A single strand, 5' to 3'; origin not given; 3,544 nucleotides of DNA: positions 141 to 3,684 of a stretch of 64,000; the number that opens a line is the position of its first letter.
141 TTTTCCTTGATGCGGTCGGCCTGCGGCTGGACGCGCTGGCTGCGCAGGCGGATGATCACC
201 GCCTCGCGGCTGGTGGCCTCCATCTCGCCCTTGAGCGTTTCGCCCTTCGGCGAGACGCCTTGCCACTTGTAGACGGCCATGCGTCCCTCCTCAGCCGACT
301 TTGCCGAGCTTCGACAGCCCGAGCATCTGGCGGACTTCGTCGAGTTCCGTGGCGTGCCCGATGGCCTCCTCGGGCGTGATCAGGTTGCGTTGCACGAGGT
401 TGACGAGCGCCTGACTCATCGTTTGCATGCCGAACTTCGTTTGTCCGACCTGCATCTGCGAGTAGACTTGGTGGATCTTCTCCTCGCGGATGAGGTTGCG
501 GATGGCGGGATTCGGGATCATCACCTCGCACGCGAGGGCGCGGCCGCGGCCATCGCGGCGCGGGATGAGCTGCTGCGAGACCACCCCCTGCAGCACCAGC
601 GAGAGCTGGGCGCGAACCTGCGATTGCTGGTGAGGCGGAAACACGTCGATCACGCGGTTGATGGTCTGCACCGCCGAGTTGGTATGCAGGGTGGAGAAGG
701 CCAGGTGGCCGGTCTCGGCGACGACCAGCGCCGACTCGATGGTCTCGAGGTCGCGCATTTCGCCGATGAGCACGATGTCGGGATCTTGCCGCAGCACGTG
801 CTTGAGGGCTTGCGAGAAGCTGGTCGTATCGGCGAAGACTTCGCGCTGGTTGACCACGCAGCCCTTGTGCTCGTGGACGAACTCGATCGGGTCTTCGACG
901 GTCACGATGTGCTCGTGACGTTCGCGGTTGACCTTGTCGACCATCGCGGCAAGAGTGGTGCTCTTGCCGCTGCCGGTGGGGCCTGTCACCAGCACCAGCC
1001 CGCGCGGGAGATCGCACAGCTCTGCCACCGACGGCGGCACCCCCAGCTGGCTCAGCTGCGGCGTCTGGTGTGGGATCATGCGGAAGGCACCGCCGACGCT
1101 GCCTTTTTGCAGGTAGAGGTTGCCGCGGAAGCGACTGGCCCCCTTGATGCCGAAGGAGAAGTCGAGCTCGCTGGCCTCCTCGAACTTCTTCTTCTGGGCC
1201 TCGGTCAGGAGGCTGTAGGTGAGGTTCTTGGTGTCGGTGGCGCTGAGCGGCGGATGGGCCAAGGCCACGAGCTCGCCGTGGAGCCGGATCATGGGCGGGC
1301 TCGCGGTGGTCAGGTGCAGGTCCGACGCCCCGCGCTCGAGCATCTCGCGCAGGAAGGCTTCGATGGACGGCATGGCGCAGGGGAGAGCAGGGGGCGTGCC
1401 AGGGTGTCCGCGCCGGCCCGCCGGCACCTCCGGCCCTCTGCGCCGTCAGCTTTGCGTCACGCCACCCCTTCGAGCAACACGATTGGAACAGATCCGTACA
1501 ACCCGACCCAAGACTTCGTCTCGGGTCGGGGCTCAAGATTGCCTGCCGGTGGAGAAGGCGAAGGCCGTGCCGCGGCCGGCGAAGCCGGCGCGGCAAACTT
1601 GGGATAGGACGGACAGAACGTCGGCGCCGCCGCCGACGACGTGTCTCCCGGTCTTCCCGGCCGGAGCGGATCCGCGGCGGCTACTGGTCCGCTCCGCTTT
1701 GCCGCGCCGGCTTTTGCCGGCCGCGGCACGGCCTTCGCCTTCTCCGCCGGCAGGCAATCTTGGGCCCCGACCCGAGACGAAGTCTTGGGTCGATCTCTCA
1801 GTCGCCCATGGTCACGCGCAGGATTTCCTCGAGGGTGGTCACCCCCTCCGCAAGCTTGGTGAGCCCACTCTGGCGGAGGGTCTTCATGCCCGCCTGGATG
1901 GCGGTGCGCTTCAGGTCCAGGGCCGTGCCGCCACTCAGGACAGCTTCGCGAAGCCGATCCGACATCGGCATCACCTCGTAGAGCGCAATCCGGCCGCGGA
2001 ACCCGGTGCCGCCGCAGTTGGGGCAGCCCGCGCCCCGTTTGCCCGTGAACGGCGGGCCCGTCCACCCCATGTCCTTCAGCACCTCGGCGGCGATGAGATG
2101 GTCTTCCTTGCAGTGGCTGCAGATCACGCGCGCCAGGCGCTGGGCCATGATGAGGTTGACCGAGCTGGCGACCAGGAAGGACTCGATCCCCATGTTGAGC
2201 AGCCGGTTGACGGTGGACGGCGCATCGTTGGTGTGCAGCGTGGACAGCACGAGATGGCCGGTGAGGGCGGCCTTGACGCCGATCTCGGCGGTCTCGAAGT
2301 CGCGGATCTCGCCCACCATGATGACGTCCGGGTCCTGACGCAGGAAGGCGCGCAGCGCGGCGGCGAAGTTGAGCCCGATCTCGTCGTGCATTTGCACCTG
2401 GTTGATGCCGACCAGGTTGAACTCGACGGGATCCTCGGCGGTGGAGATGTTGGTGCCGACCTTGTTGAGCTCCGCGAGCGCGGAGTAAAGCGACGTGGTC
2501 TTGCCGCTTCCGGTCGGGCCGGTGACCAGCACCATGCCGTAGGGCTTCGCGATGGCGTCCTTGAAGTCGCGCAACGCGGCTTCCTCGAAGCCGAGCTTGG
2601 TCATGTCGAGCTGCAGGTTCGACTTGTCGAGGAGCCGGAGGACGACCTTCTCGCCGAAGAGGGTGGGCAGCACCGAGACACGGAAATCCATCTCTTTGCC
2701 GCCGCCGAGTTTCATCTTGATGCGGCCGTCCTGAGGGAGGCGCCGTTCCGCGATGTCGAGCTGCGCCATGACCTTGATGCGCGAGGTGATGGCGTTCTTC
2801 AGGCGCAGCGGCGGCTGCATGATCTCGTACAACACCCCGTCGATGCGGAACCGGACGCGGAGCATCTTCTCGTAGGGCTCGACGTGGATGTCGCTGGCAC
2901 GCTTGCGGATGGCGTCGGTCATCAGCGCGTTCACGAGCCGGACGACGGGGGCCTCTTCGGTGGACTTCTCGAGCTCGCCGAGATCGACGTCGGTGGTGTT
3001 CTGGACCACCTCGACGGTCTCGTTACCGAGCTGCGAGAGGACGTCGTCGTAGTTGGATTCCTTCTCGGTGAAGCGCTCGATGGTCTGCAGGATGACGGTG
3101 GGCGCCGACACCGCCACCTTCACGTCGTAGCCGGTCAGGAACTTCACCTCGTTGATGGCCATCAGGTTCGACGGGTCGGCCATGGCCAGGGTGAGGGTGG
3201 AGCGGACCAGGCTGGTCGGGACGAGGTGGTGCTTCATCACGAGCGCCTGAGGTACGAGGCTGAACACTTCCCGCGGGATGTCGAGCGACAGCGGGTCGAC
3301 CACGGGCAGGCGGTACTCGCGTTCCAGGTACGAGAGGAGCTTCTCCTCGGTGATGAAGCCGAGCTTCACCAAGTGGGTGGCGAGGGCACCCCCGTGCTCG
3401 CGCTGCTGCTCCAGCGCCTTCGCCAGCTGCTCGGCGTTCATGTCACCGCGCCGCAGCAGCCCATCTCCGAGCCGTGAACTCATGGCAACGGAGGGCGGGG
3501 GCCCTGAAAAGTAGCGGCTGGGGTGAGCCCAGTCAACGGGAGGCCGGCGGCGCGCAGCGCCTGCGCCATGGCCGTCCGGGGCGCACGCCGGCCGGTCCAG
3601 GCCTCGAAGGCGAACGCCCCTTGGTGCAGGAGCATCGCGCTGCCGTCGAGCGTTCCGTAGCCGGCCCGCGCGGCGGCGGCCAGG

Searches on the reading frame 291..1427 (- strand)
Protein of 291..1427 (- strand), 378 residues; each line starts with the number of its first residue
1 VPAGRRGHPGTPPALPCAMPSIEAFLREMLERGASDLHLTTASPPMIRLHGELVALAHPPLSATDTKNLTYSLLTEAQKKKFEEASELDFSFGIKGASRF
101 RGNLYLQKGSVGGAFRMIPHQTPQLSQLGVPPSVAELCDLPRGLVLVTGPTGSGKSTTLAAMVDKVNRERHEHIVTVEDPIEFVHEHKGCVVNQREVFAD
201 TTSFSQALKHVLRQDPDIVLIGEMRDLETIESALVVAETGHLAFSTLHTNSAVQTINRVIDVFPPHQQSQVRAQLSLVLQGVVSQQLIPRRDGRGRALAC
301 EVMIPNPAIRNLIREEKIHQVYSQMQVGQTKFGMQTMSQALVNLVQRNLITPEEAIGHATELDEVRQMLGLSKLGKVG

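Call 76: search_protein_families(library=pfam, proteins=[window:291-1427:-], max_evalue=0.0001)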
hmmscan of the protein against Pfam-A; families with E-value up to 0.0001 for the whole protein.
window:291-1427:- (378 aa): 2 families
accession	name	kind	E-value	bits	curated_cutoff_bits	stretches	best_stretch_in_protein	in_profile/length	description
PF00437.27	T2SSE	-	1.6e-47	162.4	24.9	1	21-303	11-288/370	Type II/IV secretion system protein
PF13401.12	AAA_22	-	5.6e-05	23.9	27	0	142-178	5-40/130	AAA domain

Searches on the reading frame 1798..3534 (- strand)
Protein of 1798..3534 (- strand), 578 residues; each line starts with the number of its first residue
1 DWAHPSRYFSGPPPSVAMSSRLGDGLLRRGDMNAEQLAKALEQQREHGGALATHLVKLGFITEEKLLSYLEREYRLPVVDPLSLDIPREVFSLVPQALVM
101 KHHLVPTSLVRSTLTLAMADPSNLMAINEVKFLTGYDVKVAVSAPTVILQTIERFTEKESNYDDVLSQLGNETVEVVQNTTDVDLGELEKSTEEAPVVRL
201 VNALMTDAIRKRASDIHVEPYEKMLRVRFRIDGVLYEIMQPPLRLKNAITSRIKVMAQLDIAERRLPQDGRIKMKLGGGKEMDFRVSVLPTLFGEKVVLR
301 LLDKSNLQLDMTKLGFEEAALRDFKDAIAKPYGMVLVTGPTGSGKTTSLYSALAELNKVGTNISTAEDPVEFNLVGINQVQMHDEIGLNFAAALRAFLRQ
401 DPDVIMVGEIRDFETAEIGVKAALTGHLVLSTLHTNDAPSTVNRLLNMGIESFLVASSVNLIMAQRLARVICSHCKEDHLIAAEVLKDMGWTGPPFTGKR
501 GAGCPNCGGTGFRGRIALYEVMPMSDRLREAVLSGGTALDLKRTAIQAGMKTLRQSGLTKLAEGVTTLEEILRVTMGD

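Call 76: search_protein_families(library=pfam, proteins=[window:1798-3534:-], max_evalue=0.0001)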
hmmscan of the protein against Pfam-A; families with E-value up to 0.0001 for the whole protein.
window:1798-3534:- (578 aa): 2 families
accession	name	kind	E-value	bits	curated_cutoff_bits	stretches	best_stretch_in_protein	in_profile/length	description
PF00437.27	T2SSE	-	1.7e-144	481.5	24.9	1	192-573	3-370/370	Type II/IV secretion system protein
PF05157.20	MshEN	-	1.4e-17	63.9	23.1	1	74-158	1-86/90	MshEN domain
